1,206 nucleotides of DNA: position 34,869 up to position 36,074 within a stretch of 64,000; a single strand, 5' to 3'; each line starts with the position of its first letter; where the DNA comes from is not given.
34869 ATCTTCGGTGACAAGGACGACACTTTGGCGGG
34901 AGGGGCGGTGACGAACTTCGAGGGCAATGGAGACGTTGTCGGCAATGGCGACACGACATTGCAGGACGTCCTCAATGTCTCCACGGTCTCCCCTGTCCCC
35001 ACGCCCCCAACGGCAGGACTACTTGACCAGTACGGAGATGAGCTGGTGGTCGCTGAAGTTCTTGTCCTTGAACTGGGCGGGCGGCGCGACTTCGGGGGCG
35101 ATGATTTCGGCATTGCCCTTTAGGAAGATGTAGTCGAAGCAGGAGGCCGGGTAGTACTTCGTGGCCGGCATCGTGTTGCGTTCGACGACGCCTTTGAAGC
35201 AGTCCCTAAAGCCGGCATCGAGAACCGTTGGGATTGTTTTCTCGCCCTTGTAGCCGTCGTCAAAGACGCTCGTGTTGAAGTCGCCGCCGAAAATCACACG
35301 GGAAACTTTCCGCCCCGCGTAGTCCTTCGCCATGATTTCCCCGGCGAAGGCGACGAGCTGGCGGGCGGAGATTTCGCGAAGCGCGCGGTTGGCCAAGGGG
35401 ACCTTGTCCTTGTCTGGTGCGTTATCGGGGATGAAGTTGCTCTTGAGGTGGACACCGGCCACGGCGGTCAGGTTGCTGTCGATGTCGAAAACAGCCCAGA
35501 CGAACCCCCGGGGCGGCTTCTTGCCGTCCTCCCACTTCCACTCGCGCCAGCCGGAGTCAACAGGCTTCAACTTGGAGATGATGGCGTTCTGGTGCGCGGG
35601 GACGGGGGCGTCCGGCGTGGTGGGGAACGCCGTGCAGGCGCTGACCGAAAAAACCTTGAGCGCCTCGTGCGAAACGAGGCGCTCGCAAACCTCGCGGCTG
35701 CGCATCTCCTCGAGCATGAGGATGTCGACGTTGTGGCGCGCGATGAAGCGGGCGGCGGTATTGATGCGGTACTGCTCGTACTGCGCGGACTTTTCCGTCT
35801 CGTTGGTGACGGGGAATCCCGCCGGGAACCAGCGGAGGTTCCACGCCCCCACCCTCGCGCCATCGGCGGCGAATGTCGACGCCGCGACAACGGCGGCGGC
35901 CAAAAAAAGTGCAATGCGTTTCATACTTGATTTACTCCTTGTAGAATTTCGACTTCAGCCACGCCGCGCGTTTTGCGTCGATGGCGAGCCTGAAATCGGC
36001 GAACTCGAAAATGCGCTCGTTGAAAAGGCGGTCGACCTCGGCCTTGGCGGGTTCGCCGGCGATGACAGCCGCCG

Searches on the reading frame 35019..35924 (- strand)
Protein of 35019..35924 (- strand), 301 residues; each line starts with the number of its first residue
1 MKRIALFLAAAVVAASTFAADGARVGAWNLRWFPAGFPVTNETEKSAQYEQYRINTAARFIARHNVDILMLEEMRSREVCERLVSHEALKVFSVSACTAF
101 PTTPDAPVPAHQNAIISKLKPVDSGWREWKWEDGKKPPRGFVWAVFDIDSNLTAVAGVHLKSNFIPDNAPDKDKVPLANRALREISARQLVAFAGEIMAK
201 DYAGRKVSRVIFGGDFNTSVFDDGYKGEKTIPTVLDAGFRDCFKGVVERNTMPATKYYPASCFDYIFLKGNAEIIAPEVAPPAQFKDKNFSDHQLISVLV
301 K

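Call 15: search_protein_families(library=pfam, proteins=[window:35019-35924:-], max_evalue=0.001)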
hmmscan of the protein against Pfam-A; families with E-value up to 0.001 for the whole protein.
window:35019-35924:- (301 aa): 1 family
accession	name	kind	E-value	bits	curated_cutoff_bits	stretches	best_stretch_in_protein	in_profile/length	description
PF03372.29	Exo_endo_phos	-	5.1e-09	36.6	24.5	1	27-293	2-225/225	Endonuclease/Exonuclease/phosphatase family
